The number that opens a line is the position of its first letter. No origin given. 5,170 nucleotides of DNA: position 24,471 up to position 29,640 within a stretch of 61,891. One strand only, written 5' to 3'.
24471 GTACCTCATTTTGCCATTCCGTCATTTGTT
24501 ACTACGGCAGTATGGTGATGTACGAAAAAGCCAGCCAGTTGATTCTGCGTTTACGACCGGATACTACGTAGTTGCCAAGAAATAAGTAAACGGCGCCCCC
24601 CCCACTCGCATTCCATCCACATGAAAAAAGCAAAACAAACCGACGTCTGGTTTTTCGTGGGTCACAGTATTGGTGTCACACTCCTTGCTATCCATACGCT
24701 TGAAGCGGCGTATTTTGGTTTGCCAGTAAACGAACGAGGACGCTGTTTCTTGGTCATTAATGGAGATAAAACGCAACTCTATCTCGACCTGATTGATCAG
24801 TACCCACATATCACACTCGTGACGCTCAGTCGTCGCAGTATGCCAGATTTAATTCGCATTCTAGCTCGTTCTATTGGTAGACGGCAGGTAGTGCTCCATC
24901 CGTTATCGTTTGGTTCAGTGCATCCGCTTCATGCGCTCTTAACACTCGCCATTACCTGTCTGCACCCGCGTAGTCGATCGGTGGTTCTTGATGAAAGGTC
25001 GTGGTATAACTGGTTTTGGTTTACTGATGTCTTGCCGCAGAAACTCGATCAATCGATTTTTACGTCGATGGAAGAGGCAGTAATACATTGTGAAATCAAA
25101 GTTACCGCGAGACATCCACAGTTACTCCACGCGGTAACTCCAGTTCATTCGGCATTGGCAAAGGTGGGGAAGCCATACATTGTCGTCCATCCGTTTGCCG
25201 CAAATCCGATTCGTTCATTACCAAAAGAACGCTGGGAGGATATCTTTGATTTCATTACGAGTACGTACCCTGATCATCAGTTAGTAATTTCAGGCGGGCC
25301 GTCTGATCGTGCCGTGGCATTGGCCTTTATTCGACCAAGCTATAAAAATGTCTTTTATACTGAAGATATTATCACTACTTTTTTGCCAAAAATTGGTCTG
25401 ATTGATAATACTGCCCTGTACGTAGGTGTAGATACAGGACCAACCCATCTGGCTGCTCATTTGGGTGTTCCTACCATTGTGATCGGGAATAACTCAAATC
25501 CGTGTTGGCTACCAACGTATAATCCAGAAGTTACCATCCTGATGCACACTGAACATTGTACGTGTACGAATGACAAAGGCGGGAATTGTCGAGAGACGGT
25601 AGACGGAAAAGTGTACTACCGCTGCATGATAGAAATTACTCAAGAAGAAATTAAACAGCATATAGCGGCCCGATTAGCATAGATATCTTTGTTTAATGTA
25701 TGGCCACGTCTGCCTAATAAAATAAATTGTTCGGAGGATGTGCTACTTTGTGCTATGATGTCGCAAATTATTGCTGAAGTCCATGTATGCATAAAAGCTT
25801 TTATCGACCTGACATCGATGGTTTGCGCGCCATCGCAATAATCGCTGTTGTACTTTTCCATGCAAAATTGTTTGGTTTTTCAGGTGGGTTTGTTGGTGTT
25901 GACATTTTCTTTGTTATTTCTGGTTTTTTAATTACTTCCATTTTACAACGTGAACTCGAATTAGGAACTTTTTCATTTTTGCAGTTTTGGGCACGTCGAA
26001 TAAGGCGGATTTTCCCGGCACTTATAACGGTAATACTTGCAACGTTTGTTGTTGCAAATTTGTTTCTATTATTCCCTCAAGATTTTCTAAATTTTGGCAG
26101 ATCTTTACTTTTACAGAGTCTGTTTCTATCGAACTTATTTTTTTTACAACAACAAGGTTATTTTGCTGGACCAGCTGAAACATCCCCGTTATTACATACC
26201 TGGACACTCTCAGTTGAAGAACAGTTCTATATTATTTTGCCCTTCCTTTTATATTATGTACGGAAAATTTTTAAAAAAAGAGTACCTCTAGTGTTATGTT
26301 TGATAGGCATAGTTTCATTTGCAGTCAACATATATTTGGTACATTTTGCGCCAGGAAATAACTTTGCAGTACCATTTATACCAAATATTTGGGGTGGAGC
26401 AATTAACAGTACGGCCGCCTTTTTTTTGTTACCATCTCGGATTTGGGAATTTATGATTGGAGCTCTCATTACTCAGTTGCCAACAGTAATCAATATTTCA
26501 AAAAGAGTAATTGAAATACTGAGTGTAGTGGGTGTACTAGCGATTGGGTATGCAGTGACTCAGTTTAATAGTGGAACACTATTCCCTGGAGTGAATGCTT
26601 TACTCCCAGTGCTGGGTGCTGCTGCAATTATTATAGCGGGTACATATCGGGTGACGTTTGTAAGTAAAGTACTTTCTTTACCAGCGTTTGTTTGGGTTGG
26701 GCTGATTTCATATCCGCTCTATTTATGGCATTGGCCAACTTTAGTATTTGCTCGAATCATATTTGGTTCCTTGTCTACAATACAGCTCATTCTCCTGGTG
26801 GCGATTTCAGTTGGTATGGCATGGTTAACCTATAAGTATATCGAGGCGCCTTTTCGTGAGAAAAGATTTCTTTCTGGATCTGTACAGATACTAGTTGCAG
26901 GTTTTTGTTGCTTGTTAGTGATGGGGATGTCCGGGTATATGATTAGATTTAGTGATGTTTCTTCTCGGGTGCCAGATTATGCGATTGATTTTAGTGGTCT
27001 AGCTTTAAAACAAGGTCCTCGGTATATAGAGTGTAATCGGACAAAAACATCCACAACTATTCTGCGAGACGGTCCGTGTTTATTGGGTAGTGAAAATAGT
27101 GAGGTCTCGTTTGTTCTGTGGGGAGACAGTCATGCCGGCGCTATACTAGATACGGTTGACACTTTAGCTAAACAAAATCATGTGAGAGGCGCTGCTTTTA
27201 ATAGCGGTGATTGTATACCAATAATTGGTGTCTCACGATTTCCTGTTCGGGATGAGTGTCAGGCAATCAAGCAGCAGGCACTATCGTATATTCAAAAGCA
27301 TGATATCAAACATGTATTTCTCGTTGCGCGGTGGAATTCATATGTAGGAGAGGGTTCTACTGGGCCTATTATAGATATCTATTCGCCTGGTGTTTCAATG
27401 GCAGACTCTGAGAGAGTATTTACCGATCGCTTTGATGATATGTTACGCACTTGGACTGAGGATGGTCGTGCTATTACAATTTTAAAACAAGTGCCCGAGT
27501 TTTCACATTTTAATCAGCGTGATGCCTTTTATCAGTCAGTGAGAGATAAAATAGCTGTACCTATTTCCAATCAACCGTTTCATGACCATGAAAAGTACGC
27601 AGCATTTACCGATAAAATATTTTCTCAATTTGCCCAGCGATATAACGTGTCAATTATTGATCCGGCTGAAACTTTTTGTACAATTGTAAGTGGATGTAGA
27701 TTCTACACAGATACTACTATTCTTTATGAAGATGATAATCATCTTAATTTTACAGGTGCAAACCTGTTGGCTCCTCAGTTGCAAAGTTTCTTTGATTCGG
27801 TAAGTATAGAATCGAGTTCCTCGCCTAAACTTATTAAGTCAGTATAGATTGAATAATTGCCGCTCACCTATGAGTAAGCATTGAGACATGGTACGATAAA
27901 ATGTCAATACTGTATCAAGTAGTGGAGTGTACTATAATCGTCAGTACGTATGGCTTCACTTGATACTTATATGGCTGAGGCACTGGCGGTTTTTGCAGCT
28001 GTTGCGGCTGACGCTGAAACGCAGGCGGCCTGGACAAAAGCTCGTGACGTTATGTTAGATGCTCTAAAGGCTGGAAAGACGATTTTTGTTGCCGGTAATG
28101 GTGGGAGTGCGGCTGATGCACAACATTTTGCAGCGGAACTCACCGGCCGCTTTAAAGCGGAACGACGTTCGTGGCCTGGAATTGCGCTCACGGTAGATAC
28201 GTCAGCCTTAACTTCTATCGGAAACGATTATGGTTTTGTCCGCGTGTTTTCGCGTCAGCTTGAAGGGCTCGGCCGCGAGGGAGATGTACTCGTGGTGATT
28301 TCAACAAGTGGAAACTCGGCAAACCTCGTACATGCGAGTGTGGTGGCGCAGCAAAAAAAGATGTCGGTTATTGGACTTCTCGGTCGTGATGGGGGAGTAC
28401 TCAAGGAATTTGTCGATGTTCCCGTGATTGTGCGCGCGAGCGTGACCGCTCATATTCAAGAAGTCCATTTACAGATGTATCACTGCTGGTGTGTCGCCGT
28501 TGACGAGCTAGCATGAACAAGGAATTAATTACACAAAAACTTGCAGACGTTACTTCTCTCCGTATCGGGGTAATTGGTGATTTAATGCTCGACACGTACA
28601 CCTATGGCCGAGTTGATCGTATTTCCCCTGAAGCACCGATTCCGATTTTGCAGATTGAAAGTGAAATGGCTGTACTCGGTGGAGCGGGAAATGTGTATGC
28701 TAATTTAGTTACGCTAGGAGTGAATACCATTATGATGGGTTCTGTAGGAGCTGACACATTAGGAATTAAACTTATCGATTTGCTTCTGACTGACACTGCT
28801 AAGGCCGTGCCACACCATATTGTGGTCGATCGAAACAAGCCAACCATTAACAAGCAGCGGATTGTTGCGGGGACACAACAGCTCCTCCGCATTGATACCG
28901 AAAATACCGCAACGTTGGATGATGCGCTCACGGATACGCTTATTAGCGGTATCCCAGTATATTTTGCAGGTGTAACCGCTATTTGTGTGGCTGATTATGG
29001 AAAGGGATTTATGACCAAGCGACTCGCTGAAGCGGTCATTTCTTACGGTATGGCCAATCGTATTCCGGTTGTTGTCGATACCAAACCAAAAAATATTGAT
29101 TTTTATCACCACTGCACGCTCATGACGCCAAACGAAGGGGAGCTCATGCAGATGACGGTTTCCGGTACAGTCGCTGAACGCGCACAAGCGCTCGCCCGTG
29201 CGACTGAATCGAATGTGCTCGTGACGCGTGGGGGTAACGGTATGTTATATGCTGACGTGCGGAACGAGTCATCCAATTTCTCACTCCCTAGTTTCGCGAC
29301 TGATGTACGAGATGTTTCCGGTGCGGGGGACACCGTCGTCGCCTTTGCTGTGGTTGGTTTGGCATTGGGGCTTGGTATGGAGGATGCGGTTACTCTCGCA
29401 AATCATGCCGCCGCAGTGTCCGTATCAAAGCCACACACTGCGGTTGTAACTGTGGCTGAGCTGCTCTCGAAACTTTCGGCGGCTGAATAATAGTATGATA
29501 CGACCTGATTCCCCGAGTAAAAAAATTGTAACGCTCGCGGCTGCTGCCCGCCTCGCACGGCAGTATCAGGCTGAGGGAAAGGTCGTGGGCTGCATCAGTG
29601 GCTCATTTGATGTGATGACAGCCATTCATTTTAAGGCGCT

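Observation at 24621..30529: Complete ADP-heptose pathway with a non-canonical fusion pattern plus GT9 heptosyltransferase, with no lipid A context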

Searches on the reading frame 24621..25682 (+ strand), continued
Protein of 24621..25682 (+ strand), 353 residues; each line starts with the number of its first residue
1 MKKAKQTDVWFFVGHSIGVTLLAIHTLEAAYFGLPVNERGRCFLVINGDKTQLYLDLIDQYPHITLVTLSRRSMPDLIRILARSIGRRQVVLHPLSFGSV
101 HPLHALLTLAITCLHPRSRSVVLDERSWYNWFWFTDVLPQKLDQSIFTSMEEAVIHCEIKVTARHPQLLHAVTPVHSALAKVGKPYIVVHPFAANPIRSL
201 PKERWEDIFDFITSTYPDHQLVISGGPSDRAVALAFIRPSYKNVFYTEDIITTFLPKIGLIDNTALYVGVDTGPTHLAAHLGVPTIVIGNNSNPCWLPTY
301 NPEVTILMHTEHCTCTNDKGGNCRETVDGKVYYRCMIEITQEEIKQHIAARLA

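Call 70: find_encoding_contigs(protein=P0162, flank=8000, max_places=1)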
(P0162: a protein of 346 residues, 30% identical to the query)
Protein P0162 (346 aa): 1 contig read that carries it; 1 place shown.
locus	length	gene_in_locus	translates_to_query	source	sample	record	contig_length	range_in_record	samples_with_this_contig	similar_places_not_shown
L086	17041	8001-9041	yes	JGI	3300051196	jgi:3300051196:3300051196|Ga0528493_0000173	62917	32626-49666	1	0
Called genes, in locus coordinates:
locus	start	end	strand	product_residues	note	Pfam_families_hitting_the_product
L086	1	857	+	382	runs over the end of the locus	PF01041:DegT_DnrJ_EryC1, PF00155:Aminotran_1_2, PF01212:Beta_elim_lyase, PF00266:Aminotran_5 (weak), PF01053:Cys_Met_Meta_PP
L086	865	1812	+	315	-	PF02475:TRM5-TYW2_MTfase (weak), PF05575:V_cholerae_RfbT (weak), PF05050:Methyltransf_21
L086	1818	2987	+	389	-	PF00534:Glycos_transf_1, PF13692:Glyco_trans_1_4, PF13524:Glyco_trans_1_2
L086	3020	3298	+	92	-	-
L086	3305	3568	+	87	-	PF15738:YafQ_toxin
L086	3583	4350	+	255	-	-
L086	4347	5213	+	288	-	PF00535:Glycos_transf_2, PF13641:Glyco_tranf_2_3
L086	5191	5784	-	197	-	PF01209:Ubie_methyltran (faint), PF13489:Methyltransf_23, PF08241:Methyltransf_11, PF13649:Methyltransf_25, PF08242:Methyltransf_12 (weak), PF13847:Methyltransf_31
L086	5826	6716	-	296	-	-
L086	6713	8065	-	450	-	PF01943:Polysacc_synt, PF13440:Polysacc_synt_3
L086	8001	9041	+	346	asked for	PF01075:Glyco_transf_9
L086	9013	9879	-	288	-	PF00535:Glycos_transf_2, PF13641:Glyco_tranf_2_3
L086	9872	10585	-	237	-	PF02353:CMAS, PF01209:Ubie_methyltran (weak), PF08003:Methyltransf_9, PF13489:Methyltransf_23, PF08241:Methyltransf_11, PF08242:Methyltransf_12, PF13649:Methyltransf_25, PF13847:Methyltransf_31, +1 more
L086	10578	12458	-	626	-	PF13522:GATase_6, PF13537:GATase_7, PF00733:Asn_synthase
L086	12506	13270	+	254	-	PF05401:NodS (weak), PF13489:Methyltransf_23, PF08003:Methyltransf_9, PF03848:TehB, PF13847:Methyltransf_31, PF08241:Methyltransf_11, PF08242:Methyltransf_12, PF13649:Methyltransf_25, +1 more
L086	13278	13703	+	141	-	PF04138:GtrA_DPMS_TM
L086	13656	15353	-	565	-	-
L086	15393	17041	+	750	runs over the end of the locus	PF04932:Wzy_C, PF14561:TPR_20 (faint), PF13371:TPR_9 (faint), PF13428:TPR_14 (faint), PF14559:TPR_19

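Call 78: find_encoding_contigs(protein=P0156, flank=8000, max_places=1)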
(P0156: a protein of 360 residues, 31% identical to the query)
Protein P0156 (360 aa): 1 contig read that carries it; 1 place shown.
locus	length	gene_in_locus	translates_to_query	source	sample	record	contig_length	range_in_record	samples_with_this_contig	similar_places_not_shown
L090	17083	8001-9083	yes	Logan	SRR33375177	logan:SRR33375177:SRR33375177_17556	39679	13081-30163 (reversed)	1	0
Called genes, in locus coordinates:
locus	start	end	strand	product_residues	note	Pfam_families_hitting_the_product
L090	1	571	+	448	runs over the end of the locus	PF00534:Glycos_transf_1, PF13692:Glyco_trans_1_4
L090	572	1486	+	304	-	PF01209:Ubie_methyltran, PF13489:Methyltransf_23 (weak), PF05148:Methyltransf_8 (faint), PF24675:NpmA (weak), PF13847:Methyltransf_31, PF08241:Methyltransf_11, PF08242:Methyltransf_12, PF13649:Methyltransf_25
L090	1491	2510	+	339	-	PF00534:Glycos_transf_1, PF13692:Glyco_trans_1_4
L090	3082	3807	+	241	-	-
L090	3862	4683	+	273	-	PF05050:Methyltransf_21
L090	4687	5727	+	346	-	PF01075:Glyco_transf_9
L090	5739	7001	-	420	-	PF01943:Polysacc_synt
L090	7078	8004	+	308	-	PF05050:Methyltransf_21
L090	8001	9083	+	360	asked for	PF01075:Glyco_transf_9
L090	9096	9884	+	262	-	PF13385:Laminin_G_3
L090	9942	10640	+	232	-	PF05711:TylF, PF13578:Methyltransf_24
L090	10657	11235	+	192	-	PF13580:SIS_2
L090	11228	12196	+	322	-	PF00294:PfkB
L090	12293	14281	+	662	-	PF13529:Peptidase_C39_2 (weak)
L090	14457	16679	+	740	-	PF04932:Wzy_C, PF07719:TPR_2 (faint), PF13428:TPR_14 (faint), PF13424:TPR_12 (faint), PF14559:TPR_19 (faint), PF00515:TPR_1 (faint), PF13181:TPR_8 (faint)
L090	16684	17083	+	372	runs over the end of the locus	PF01565:FAD_binding_4, PF02873:MurB_C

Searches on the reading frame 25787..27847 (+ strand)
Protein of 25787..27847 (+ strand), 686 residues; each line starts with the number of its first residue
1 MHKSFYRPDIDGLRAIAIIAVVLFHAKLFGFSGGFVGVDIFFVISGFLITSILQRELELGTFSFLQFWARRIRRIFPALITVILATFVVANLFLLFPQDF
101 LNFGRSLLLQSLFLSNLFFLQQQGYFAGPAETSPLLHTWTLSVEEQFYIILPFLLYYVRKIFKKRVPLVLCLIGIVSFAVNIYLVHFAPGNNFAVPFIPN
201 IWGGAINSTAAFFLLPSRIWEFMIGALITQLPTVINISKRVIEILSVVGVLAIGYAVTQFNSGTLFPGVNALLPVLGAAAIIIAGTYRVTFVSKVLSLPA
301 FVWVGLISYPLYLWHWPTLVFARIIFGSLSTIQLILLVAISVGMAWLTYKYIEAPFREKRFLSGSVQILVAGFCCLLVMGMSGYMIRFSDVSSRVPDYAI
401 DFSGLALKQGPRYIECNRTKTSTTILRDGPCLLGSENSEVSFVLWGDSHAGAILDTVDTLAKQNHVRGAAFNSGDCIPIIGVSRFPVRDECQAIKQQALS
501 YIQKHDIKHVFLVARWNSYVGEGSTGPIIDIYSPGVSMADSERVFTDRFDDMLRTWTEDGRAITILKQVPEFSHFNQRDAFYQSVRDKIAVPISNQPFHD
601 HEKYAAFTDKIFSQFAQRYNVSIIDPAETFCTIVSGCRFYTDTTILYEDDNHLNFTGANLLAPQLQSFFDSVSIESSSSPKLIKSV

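Call 3: search_protein_families(library=pfam, proteins=[window:25787-27847:+], max_evalue=0.01)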
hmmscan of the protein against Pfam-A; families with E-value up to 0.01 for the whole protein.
window:25787-27847:+ (686 aa): 2 families
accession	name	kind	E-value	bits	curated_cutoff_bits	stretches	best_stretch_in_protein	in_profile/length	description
PF19040.6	SGNH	-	5.7e-46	157.7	27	1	419-665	5-246/248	SGNH domain (fused to AT3 domains)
PF01757.29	Acyl_transf_3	-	2.8e-31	109.2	31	1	9-349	3-325/326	Acyltransferase domain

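Call 4: search_protein_families(library=ncbifam, proteins=[window:25787-27847:+], max_evalue=0.01)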
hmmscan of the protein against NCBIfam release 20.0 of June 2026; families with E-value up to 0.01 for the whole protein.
window:25787-27847:+ (686 aa): 1 family
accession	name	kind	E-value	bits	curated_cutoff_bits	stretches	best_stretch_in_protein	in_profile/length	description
NF058601.1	ActlTfSucTMsmeg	equivalog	8.5e-39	133.6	1275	1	3-362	28-386/723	acetyltransferase SucT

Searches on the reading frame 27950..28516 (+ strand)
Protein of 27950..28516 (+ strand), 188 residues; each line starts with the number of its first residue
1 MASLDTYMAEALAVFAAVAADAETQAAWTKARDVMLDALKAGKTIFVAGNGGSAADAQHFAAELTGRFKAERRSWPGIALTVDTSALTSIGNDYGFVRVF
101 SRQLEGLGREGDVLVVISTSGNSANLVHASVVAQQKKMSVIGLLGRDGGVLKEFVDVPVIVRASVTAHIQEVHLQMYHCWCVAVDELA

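Call 3: search_protein_families(library=pfam, proteins=[window:27950-28516:+], max_evalue=0.01)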
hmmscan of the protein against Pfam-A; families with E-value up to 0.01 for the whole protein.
window:27950-28516:+ (188 aa): 2 families
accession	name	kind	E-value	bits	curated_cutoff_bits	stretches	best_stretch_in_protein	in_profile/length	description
PF13580.11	SIS_2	-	1.5e-27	96.8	27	1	7-145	2-138/138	SIS domain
PF01380.27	SIS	-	4e-07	30.3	25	1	109-181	52-127/131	SIS domain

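Call 4: search_protein_families(library=ncbifam, proteins=[window:27950-28516:+], max_evalue=0.01)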
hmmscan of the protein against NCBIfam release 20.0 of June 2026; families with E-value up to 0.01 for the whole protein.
window:27950-28516:+ (188 aa): 11 families
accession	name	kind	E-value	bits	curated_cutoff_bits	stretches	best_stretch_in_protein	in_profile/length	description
NF010546.0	PRK13936.1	equivalog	5e-60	202.6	276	1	25-186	26-190/197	phosphoheptose isomerase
TIGR00441.1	gmhA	equivalog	2.9e-57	193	209.45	1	34-184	3-153/154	D-sedoheptulose 7-phosphate isomerase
NF001628.0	PRK00414.1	equivalog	1.5e-44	152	265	1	8-181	10-183/192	D-sedoheptulose 7-phosphate isomerase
NF008138.0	PRK10886.1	equivalog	2e-36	125.5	352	1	18-186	17-188/196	DnaA initiator-associating protein DiaA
NF010547.0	PRK13938.1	equivalog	2.4e-36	125.3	320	1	9-181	12-184/196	D-sedoheptulose 7-phosphate isomerase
NF002805.0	PRK02947.1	subfamily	9.1e-11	41.4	135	1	3-143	3-140/247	sugar isomerase domain-containing protein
TIGR03127.2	RuMP_HxlB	equivalog_domain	7.9e-08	32.4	160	1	110-169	72-131/178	6-phospho-3-hexuloisomerase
NF041755.1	RuMP_HxlAB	equivalog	2.3e-05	23.5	500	1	109-162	287-340/391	bifunctional 3-hexulose-6-phosphate synthase/6-phospho-3-hexuloisomerase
NF040776.2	AlsR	equivalog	0.00014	20.9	400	1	109-161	175-227/279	transcriptional repressor AlsR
NF008451.0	PRK11302.1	subfamily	0.0033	16.9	296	1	109-150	174-215/286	transcriptional regulator HexR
NF003915.0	PRK05441.1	subfamily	0.0081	15.2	168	0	11-161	34-182/300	N-acetylmuramic acid 6-phosphate etherase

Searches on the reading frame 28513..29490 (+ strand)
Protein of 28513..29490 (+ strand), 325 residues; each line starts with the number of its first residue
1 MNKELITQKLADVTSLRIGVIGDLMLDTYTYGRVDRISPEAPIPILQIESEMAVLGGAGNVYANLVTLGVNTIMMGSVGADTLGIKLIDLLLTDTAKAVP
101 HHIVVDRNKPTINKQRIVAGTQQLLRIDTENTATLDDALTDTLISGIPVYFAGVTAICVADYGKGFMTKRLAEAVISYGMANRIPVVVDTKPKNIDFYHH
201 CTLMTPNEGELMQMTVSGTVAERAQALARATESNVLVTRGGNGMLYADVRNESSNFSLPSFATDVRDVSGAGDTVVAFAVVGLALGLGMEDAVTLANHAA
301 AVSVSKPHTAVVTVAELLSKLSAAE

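Call 3: search_protein_families(library=pfam, proteins=[window:28513-29490:+], max_evalue=0.01)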
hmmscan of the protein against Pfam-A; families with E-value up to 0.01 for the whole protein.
window:28513-29490:+ (325 aa): 2 families
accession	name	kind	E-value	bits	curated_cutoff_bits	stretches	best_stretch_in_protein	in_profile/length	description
PF00294.29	PfkB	-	9.2e-33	114.3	25.8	1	20-310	6-296/302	pfkB family carbohydrate kinase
PF08543.17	Phos_pyr_kin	-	9.5e-05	22.3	27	1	198-300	117-228/246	Phosphomethylpyrimidine kinase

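Call 4: search_protein_families(library=ncbifam, proteins=[window:28513-29490:+], max_evalue=0.01)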
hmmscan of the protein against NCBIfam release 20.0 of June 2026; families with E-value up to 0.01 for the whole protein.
window:28513-29490:+ (325 aa): 18 families
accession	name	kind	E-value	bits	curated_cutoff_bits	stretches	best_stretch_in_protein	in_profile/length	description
TIGR02198.1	rfaE_dom_I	equivalog_domain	5.4e-84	282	345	1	11-321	3-314/315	D-glycero-beta-D-manno-heptose-7-phosphate kinase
NF008454.0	PRK11316.1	equivalog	1.1e-62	212.2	521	1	8-322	3-313/475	bifunctional D-glycero-beta-D-manno-heptose-7-phosphate kinase/D-glycero-beta-D-manno-heptose 1-phosphate adenylyltransferase HldE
TIGR02152.1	D_ribokin_bact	equivalog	3.5e-15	56.1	299.65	1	174-306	145-283/298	ribokinase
TIGR03168.1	1-PFK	subfamily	3.9e-13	49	216.4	1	49-317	28-295/305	hexose kinase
TIGR04382.1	myo_inos_iolC_N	equivalog_domain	1.2e-12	47.8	300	1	199-310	187-296/309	5-dehydro-2-deoxygluconokinase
TIGR03828.1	pfkB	equivalog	1.2e-12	47.6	292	1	50-317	29-295/305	1-phosphofructokinase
NF053626.1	RibKinHalex1628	equivalog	3.9e-09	36.4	330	2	220-309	190-278/293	ATP-dependent ribose-1-phosphate kinase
NF008353.0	PRK11142.1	equivalog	7.9e-09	35.4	341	1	196-307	174-287/307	ribokinase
NF041134.1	R1P_kin_Thcocales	equivalog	1.2e-07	31.4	500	1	227-317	188-278/291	ADP-dependent ribose-1-phosphate kinase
NF049991.1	TagKinase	equivalog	1.2e-07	30.8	420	1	199-317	193-311/321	tagatose kinase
NF006957.1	PRK09434.1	equivalog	8.9e-07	28.7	450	1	208-295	187-272/302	fructokinase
NF007068.0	PRK09513.1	equivalog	1.5e-06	27.6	432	1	218-317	203-299/312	1-phosphofructokinase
NF007355.0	PRK09850.1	equivalog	5.3e-06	25.7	540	1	56-310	40-293/313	pseudouridine kinase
NF040938.1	KDG_KDGal_kin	equivalog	6.5e-06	25.5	400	1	224-304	206-284/305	bifunctional 2-dehydro-3-deoxygluconokinase/2-dehydro-3-deoxygalactonokinase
NF041164.1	NucKinThplmales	equivalog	0.00018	20.8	450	1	191-307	164-275/295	nucleoside kinase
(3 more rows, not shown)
